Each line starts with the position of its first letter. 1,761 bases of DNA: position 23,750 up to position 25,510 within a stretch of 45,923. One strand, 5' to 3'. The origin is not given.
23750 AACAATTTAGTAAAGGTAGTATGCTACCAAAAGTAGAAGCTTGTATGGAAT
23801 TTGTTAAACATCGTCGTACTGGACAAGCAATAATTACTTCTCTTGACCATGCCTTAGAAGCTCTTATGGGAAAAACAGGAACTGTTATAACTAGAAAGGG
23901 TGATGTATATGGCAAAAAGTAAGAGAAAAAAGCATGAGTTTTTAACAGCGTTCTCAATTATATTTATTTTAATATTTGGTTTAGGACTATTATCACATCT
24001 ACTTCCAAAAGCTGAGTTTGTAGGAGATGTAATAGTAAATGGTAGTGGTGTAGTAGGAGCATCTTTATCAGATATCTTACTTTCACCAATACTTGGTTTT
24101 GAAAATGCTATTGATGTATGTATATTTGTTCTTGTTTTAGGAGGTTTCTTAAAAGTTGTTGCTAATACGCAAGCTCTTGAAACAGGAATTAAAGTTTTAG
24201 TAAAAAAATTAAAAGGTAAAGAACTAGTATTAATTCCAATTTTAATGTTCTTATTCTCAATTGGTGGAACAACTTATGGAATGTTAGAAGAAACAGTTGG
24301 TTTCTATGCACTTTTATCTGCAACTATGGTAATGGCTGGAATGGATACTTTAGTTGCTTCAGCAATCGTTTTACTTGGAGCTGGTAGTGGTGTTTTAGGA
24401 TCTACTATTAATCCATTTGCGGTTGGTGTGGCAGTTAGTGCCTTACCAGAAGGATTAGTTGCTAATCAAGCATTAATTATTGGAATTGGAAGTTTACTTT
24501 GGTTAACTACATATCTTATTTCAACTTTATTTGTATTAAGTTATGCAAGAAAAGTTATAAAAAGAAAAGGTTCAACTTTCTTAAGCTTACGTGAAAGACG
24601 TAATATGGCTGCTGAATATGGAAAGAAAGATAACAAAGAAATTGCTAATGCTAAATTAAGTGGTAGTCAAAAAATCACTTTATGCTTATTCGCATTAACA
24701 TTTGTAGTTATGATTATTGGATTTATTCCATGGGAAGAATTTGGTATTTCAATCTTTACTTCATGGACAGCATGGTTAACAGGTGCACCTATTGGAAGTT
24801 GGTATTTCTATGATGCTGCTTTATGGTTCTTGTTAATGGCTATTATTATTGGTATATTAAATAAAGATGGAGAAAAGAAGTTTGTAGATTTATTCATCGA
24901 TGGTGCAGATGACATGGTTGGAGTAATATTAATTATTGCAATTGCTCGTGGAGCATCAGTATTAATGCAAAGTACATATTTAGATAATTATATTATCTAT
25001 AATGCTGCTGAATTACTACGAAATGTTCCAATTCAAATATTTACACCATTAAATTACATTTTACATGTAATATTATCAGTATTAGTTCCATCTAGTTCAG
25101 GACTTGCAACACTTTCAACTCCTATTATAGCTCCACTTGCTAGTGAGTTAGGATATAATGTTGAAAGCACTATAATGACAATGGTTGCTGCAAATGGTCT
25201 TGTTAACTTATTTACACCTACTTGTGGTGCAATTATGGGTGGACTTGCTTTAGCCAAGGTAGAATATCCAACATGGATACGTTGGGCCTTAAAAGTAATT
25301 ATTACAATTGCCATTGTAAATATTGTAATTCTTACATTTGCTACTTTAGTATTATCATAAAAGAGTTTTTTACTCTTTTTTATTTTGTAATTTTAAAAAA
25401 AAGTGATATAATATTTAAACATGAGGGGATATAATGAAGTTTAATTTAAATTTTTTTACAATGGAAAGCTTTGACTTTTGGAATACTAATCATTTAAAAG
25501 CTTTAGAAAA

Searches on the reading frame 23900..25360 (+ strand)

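Call 80: search_protein_families(library=pfam, proteins=[window:23900-25360:+], max_evalue=0.00001)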
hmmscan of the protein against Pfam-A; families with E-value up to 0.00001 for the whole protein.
window:23900-25360:+ (486 aa): 1 family
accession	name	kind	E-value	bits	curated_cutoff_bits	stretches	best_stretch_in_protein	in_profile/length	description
PF03606.21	DcuC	-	4.7e-77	259.9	23.1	1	56-481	61-459/461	C4-dicarboxylate anaerobic carrier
